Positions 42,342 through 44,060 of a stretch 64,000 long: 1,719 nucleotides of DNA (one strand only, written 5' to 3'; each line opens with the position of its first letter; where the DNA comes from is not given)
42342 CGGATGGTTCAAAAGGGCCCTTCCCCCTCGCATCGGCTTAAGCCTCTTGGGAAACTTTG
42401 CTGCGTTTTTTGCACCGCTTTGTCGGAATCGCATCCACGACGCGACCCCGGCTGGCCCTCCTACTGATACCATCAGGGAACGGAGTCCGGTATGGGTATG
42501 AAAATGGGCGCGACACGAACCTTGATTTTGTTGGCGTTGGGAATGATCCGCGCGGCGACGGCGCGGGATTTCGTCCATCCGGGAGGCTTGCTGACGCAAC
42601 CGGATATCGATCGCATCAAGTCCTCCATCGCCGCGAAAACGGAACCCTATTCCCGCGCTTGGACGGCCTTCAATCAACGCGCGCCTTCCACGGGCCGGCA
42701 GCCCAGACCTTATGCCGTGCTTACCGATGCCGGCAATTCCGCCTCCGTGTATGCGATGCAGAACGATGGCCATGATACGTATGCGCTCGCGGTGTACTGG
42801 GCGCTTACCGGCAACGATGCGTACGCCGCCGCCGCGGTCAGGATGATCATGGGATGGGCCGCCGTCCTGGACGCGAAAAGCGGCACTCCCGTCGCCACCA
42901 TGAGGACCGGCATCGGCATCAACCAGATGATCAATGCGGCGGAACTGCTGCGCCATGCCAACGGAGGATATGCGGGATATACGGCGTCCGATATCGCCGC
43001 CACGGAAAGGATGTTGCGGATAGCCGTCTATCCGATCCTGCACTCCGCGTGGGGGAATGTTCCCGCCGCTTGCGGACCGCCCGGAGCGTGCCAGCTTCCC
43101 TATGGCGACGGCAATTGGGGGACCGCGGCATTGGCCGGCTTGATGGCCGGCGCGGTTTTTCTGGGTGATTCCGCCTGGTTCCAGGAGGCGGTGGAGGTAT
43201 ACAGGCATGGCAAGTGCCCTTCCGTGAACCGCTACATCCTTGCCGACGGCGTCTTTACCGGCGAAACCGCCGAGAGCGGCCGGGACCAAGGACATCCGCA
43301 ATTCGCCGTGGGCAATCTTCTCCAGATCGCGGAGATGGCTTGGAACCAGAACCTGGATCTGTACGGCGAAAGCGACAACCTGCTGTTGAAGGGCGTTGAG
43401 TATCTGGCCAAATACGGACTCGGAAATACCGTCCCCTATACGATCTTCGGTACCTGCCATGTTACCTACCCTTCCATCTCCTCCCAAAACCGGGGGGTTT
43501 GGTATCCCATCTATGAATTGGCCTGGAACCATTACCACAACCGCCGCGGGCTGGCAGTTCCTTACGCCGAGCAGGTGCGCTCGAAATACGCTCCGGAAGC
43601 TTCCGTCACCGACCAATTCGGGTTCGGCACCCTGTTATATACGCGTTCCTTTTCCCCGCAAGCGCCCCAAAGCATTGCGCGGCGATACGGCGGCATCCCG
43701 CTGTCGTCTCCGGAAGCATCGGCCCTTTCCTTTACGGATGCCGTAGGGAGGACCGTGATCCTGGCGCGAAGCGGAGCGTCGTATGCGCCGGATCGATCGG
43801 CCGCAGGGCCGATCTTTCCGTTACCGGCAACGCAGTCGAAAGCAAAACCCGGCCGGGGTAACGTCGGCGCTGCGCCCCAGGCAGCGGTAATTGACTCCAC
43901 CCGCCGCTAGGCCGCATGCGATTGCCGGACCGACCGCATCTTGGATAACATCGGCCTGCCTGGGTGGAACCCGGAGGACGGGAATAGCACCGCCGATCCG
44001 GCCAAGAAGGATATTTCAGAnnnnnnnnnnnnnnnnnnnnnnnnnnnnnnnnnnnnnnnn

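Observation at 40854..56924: Secreted glycan-processing locus without SusC/SusD: two alginate-lyase-family paralogues, GH95, a CBM protein, an outer-membrane barrel, an FG-GAP propeller, a PQQ sugar dehydrogenase and DUF1080+isomerase. At least five members end in sorting-domain-like tails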

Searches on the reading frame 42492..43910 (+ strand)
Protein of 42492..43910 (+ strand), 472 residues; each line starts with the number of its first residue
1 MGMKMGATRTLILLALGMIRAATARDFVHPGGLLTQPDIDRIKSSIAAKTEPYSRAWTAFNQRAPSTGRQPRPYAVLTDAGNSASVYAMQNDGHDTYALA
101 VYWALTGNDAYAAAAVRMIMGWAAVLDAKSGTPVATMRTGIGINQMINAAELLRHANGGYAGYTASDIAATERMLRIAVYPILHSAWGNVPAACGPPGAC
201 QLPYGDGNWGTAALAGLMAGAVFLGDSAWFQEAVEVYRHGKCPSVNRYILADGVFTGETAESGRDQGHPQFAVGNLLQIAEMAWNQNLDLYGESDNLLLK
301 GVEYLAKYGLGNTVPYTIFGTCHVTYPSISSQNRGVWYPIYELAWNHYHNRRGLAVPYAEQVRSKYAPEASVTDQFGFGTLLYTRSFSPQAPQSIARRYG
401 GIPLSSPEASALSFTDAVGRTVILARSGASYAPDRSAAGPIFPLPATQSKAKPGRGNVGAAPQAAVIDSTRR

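Call 3: search_protein_families(library=pfam, proteins=[window:42492-43910:+], max_evalue=0.01)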
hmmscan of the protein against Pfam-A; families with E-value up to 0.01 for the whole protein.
window:42492-43910:+ (472 aa): 1 family
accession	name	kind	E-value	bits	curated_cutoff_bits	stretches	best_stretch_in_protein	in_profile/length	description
PF05426.18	Alginate_lyase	-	5.1e-20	72.5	22.2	1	79-310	45-270/275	Alginate lyase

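Call 6: search_protein_families(library=ncbifam, proteins=[window:42492-43910:+], max_evalue=1)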
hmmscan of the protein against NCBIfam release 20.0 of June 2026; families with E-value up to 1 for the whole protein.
window:42492-43910:+ (472 aa): 0 families

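Call 15: list_cluster_members(proteins=[P0001, window:42492-43910:+, window:46525-48855:+, P0057, P0022, P0040])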
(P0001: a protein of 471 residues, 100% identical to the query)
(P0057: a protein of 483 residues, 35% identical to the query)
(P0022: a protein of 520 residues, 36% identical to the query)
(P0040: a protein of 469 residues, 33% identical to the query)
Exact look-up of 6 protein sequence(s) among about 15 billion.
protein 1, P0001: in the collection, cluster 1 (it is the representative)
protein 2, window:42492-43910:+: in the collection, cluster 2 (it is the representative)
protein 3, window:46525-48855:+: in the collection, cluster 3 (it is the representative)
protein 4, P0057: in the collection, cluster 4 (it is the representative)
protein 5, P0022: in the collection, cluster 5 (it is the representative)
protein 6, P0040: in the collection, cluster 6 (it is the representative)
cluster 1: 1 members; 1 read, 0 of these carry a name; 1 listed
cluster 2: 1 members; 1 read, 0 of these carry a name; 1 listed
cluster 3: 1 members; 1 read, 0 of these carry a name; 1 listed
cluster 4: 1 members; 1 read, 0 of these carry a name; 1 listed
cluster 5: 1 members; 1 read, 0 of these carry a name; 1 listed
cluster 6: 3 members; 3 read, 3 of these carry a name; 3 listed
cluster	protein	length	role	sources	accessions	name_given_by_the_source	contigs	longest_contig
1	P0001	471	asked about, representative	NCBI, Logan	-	-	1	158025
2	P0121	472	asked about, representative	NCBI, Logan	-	-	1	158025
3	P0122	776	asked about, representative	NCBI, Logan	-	-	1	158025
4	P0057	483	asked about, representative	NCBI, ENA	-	-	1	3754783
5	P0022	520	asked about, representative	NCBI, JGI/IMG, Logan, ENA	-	-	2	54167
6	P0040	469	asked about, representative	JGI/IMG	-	hypothetical protein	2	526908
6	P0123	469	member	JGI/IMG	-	hypothetical protein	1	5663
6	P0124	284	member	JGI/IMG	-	hypothetical protein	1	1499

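Call 24: search_solved_structures(query=window:42492-43910:+, max_evalue=1, show_alignments=1)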
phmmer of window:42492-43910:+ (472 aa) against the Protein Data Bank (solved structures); distinct sequences matched with E-value up to 1: 1.
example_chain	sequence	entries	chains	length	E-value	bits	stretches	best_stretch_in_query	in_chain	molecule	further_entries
3jyz_A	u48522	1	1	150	0.33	13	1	23-98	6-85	Type IV pilin structural subunit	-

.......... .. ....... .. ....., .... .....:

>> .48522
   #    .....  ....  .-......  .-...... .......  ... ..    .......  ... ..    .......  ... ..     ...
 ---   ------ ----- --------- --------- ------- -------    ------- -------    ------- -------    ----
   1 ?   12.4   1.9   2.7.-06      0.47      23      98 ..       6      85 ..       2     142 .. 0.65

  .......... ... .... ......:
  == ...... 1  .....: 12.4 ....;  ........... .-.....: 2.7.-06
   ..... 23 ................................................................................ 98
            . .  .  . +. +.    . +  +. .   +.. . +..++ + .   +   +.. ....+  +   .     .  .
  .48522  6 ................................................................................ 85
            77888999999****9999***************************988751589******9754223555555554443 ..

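Call 46: find_homologous_proteins(query=window:42492-43910:+)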
Query window:42492-43910:+ (472 aa): 201 proteins with E <= 0.001 among 8000 candidates; the best 120 are listed.
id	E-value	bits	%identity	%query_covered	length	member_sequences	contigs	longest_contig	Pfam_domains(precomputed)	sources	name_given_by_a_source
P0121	0.0e+0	1072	100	100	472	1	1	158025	PF05426.19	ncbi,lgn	-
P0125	3.6e-198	677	70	90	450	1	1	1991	PF05426.19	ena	-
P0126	1.9e-173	596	69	82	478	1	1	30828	PF05426.19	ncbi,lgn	-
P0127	1.8e-117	411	54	76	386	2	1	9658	PF05426.19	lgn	-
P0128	1.7e-94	335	49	77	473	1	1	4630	PF05426.19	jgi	jgi:hypothetical protein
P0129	5.1e-93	331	50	76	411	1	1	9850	PF05426.19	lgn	-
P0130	1.2e-74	270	51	58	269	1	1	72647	PF05426.19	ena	-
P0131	7.1e-61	225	38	82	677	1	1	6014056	PF07081.19,PF05426.19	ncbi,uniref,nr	ncbi:Protein of unknown function [Mucilaginibacter mallensis]|uniref:Fibronectin type-III domain-con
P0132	2.6e-60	223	38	76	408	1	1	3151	PF05426.19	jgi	jgi:hypothetical protein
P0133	1.7e-59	220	34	89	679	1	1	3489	PF07081.19,PF05426.19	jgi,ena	-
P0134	5.6e-59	218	36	78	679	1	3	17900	PF07081.19,PF05426.19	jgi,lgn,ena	jgi:hypothetical protein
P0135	2.0e-57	213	37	79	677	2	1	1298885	PF07081.19,PF05426.19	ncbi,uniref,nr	ncbi:alginate lyase family protein [Mucilaginibacter sp. L196]|uniref:alginate lyase family protein 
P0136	3.6e-57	212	37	83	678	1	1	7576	PF07081.19,PF05426.19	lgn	-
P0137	2.9e-56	209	33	96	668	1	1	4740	PF05426.19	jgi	jgi:hypothetical protein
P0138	6.7e-56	208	35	83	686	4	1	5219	PF07081.19,PF05426.19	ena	-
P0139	7.0e-56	208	35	76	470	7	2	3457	PF05426.19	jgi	jgi:hypothetical protein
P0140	9.4e-56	208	35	85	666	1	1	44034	PF07081.19,PF05426.19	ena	-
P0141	6.8e-55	205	36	79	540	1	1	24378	PF05270.20,PF05426.19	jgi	jgi:hypothetical protein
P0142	1.5e-54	204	37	79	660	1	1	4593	PF07081.19,PF05426.19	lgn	-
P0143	2.6e-54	203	36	77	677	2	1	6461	PF05426.19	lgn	-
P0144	2.4e-53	200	34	78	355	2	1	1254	PF05426.19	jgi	-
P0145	1.5e-52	197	35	83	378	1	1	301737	PF05426.19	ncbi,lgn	ncbi:MAG: alginate lyase family protein [Verrucomicrobiaceae bacterium]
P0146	1.6e-52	197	35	78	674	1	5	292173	PF05426.19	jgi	jgi:hypothetical protein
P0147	5.9e-52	195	35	76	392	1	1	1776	PF05426.19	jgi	jgi:hypothetical protein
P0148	6.7e-52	195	33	79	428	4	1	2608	PF05426.19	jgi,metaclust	metaclust:\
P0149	2.0e-51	193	37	73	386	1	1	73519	PF05426.19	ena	-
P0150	3.1e-50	190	34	88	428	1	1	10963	PF05426.19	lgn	-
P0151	4.8e-50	189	35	85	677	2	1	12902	PF05426.19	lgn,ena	-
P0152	5.5e-50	189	35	79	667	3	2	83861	PF05426.19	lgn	-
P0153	5.6e-50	189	33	84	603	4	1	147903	PF05426.19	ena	-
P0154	7.2e-50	188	34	81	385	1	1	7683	PF05426.19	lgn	-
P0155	1.1e-49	188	37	74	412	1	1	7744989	PF05426.19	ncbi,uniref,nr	ncbi:Alginate lyase [Maioricimonas rarisocia]|uniref:Alginate lyase n=1 Tax=Maioricimonas rarisocia 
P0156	1.2e-49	188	34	80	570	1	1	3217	PF14200.13,PF05426.19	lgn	-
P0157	2.0e-49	187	38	76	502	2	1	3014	PF05426.19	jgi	jgi:hypothetical protein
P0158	1.1e-48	184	34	76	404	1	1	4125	PF05426.19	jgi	jgi:hypothetical protein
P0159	2.7e-48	183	35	76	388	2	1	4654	PF05426.19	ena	-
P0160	3.6e-48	183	31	80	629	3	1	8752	PF18962.8,PF14200.13,PF05426.19,PF00652.29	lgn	-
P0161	1.7e-47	180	34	80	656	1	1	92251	PF24517.3,PF18962.8,PF05426.19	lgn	-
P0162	2.5e-47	180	32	79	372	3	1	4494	PF05426.19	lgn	-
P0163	3.0e-47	180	36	81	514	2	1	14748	PF05426.19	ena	-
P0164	7.8e-47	178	32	91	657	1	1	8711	PF05426.19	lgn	-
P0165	2.6e-46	177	36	76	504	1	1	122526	PF05426.19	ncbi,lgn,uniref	ncbi:alginate lyase family protein [Dactylosporangium sp. NPDC049140]|uniref:alginate lyase family p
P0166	3.1e-46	176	37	60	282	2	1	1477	PF05426.19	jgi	jgi:hypothetical protein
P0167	3.7e-46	176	35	78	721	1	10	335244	PF13385.14,PF05426.19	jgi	jgi:hypothetical protein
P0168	3.8e-46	176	36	78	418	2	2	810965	PF05426.19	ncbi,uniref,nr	ncbi:alginate lyase family protein [Kineosporia mesophila]|uniref:Alginate lyase family protein n=1 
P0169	4.9e-46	176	31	84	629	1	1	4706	PF18962.8,PF14200.13,PF05426.19,PF00652.29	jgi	jgi:hypothetical protein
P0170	4.9e-46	176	31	84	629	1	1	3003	PF18962.8,PF14200.13,PF05426.19,PF00652.29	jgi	jgi:hypothetical protein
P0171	6.3e-46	175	35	76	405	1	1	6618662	PF05426.19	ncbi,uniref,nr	ncbi:Alginate lyase [Pirellulimonas nuda]|uniref:Alginate lyase n=1 Tax=Pirellulimonas nuda TaxID=25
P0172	6.7e-46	175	33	80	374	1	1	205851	PF05426.19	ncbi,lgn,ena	-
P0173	1.0e-45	175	37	75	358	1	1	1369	PF05426.19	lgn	-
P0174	1.1e-45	175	35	77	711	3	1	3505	PF13385.14,PF05426.19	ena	-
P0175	2.6e-45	173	32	86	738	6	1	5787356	PF13385.14,PF05426.19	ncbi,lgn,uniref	ncbi:LamG-like jellyroll fold domain-containing protein [Roseateles sp. MS654]|uniref:LamG-like jell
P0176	3.5e-45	173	34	73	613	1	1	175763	PF05426.19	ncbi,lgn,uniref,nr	ncbi:Alginate lyase [Granulicella rosea]|uniref:Alginate lyase n=1 Tax=Granulicella rosea TaxID=4749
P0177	6.8e-45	172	31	81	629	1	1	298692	PF18962.8,PF14200.13,PF05426.19,PF00652.29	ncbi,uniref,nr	ncbi:hypothetical protein A3860_08980 [Niastella vici]|uniref:Ricin B lectin domain-containing prote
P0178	8.0e-45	172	34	75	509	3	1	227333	PF05426.19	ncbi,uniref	ncbi:alginate lyase family protein [Kitasatospora sp. NPDC059408]|uniref:alginate lyase family prote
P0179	1.3e-44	171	35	75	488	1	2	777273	PF05426.19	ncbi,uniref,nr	ncbi:alginate lyase family protein [Kitasatospora viridis]|uniref:Alginate lyase n=1 Tax=Kitasatospo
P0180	4.1e-44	169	34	81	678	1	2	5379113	PF05270.20,PF14200.13,PF05426.19,PF00652.29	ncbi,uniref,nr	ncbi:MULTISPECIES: RICIN domain-containing protein [unclassified Microbulbifer]|uniref:RICIN domain-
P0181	5.7e-44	169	33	76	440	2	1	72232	PF05426.19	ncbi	ncbi:alginate lyase family protein, partial [Nonomuraea insulae]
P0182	6.9e-44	169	31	77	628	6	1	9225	PF18962.8,PF14200.13,PF05426.19,PF00652.29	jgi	jgi:hypothetical protein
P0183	1.5e-43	167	31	77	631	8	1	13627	PF18962.8,PF14200.13,PF05426.19,PF00652.29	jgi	jgi:hypothetical protein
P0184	1.6e-43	167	35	76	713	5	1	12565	PF13385.14,PF05426.19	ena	-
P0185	2.0e-43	167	32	78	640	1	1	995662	PF18962.8,PF14200.13,PF05426.19,PF00652.29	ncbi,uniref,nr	ncbi:RICIN domain-containing protein [Paraflavitalea pollutisoli]|uniref:RICIN domain-containing pro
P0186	2.3e-43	167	32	81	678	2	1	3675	PF05270.20,PF14200.13,PF05426.19,PF00652.29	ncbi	-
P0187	2.6e-43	167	32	79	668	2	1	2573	PF14200.13,PF05426.19,PF07833.17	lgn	-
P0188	3.4e-43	166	31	90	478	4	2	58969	PF05426.19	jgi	jgi:hypothetical protein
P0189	3.7e-43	166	33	92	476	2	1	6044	PF05426.19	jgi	-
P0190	3.9e-43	166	31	79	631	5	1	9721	PF18962.8,PF14200.13,PF05426.19,PF00652.29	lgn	-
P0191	4.8e-43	166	34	78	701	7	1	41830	PF05270.20,PF14200.13,PF05426.19,PF00652.29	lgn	-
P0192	5.3e-43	166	31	81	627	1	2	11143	PF18962.8,PF14200.13,PF05426.19,PF00652.29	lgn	-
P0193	6.2e-43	165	33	78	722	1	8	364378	PF13385.14,PF05426.19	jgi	jgi:hypothetical protein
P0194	7.1e-43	165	31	77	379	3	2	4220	PF05426.19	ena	-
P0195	7.7e-43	165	33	76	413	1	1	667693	PF05426.19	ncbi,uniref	ncbi:alginate lyase family protein [Streptomyces sp. NPDC091271]|uniref:alginate lyase family protei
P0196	7.8e-43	165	33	77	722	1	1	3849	PF13385.14,PF05426.19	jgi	-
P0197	9.9e-43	165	32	77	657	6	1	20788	PF18962.8,PF14200.13,PF05426.19,PF00652.29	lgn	-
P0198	1.1e-42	165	34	77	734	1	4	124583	PF13385.14,PF05426.19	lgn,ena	-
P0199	1.4e-42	164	32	77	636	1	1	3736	PF18962.8,PF14200.13,PF05426.19,PF00652.29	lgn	-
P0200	1.7e-42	164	32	82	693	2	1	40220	PF13385.14,PF05426.19,PF02210.32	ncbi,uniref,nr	ncbi:LamG-like jellyroll fold domain-containing protein, partial [Roseateles sp.]|uniref:LamG-like j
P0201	1.8e-42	164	34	76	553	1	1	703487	PF05270.20,PF05426.19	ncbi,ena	-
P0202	1.9e-42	164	32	76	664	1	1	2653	PF05426.19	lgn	-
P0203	1.9e-42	164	31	81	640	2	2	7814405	PF18962.8,PF14200.13,PF05426.19,PF00652.29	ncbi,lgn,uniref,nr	ncbi:Por secretion system C-terminal sorting domain-containing protein [Filimonas lacunae]|uniref:Po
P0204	5.1e-42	162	34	75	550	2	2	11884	PF05426.19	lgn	-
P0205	5.8e-42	162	33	77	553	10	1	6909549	PF14200.13,PF05426.19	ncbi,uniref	ncbi:RICIN domain-containing protein [Paenibacillus sp. FSL W8-0426]|uniref:RICIN domain-containing 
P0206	7.4e-42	162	34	75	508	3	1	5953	PF05426.19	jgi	jgi:hypothetical protein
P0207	1.1e-41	161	32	76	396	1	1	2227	PF05426.19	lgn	-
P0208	1.3e-41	161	32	79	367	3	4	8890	PF05426.19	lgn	-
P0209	1.6e-41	161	31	76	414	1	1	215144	PF05426.19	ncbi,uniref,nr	ncbi:alginate lyase family protein [Streptomyces flaveus]|uniref:Membrane protein n=1 Tax=Streptomyc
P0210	1.9e-41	161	31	76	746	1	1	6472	PF13385.14,PF05426.19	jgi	-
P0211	2.2e-41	160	34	76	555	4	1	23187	PF05426.19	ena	-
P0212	2.2e-41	160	33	79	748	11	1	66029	PF13385.14,PF05426.19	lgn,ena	-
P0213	2.3e-41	160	32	76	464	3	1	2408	PF05426.19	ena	-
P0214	2.3e-41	160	34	76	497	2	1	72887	PF05426.19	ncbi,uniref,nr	ncbi:alginate lyase family protein [Actinoplanes sp. NBRC 101535]|uniref:alginate lyase family prote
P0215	2.5e-41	160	34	76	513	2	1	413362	PF05426.19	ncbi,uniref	ncbi:alginate lyase family protein [Streptacidiphilus sp. EB103A]|uniref:alginate lyase family prote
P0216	2.9e-41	160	33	72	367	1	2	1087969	PF05426.19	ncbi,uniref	ncbi:alginate lyase family protein [Haloferula sp.]|uniref:alginate lyase family protein n=1 Tax=Hal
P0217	2.9e-41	160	34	65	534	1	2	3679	PF05426.19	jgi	jgi:hypothetical protein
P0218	3.0e-41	160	33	76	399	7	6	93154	PF05426.19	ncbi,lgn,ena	-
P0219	3.3e-41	160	33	76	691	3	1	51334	PF05270.20,PF14200.13,PF05426.19,PF00652.29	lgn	-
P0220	3.8e-41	160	33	81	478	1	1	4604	PF05426.19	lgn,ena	-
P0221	5.5e-41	159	33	82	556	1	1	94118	PF14200.13,PF05426.19,PF00652.29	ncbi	-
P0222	6.1e-41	159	34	76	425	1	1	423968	PF05426.19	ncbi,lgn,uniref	ncbi:alginate lyase family protein [Nonomuraea sp. NPDC050404]|uniref:alginate lyase family protein 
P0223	6.3e-41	159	30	90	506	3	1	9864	PF05426.19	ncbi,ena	-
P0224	6.6e-41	159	32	82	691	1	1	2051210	PF05270.20,PF14200.13,PF05426.19,PF00652.29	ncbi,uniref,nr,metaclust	ncbi:RICIN domain-containing protein [Paenibacillus harenae]|uniref:RICIN domain-containing protein 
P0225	7.5e-41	159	32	76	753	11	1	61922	PF13385.14,PF05426.19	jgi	jgi:hypothetical protein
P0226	1.7e-40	157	33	76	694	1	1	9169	PF05270.20,PF14200.13,PF05426.19,PF00652.29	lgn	-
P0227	2.4e-40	157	34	68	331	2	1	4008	PF05426.19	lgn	-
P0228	2.5e-40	157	33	77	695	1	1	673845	PF05270.20,PF14200.13,PF05426.19,PF00652.29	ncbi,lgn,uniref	ncbi:AbfB domain-containing protein [Paenibacillus oryzisoli]|uniref:RICIN domain-containing protein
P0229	2.6e-40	157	32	77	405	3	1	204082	PF05426.19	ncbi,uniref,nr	ncbi:alginate lyase family protein [Saccharothrix deserti]|uniref:alginate lyase family protein n=1 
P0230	3.9e-40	156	32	77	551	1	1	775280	PF14200.13,PF05426.19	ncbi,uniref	ncbi:RICIN domain-containing protein [Paenibacillus sp. GYB006]|uniref:RICIN domain-containing prote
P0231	4.8e-40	156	32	77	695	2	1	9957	PF14200.13,PF05426.19,PF07833.17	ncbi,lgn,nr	ncbi:MAG: RICIN domain-containing protein [Clostridia bacterium]|nr:RICIN domain-containing protein 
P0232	5.1e-40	156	32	79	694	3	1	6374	PF13385.14,PF05426.19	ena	-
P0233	1.1e-39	155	32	82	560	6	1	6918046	PF14200.13,PF05426.19,PF00652.29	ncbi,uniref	ncbi:RICIN domain-containing protein [Paenibacillus lautus]|uniref:RICIN domain-containing protein n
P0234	1.4e-39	154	31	77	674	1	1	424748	PF14200.13,PF05426.19,PF00652.29,PF07833.17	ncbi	-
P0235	1.6e-39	154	31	77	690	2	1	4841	PF13385.14,PF05426.19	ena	-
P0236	2.8e-39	153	29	84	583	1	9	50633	PF04311.21,PF05426.19,PF13472.13,PF00657.29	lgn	-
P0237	2.8e-39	153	34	72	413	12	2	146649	PF05426.19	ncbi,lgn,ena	-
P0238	3.1e-39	153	34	77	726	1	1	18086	PF13385.14,PF05426.19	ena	-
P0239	3.2e-39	153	31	76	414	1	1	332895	PF05426.19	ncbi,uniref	ncbi:alginate lyase family protein [Streptomyces flaveus]|uniref:alginate lyase family protein n=1 T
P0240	3.3e-39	153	31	76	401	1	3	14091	PF05426.19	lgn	-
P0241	4.3e-39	153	33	75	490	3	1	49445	PF05426.19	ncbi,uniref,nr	ncbi:twin-arginine translocation signal domain-containing protein [Agromyces albus]|uniref:Twin-argi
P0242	5.1e-39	153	31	78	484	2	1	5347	PF05426.19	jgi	jgi:hypothetical protein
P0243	6.5e-39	152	32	82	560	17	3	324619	PF14200.13,PF05426.19,PF00652.29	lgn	-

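Call 47: find_encoding_contigs(protein=P0126, flank=10000, max_places=3)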
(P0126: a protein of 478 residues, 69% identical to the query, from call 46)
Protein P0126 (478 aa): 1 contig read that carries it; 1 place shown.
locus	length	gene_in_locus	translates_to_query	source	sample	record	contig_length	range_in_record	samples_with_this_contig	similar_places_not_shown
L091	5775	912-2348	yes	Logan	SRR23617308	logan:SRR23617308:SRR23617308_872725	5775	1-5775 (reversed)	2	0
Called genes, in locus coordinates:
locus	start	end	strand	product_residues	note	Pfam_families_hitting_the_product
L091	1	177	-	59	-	?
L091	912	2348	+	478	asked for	PF05426:Alginate_lyase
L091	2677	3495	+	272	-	PF03446:NAD_binding_2, PF07991:KARI_N (faint), PF14833:NAD_binding_11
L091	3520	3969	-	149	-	PF07963:N_methyl (weak)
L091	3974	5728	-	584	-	-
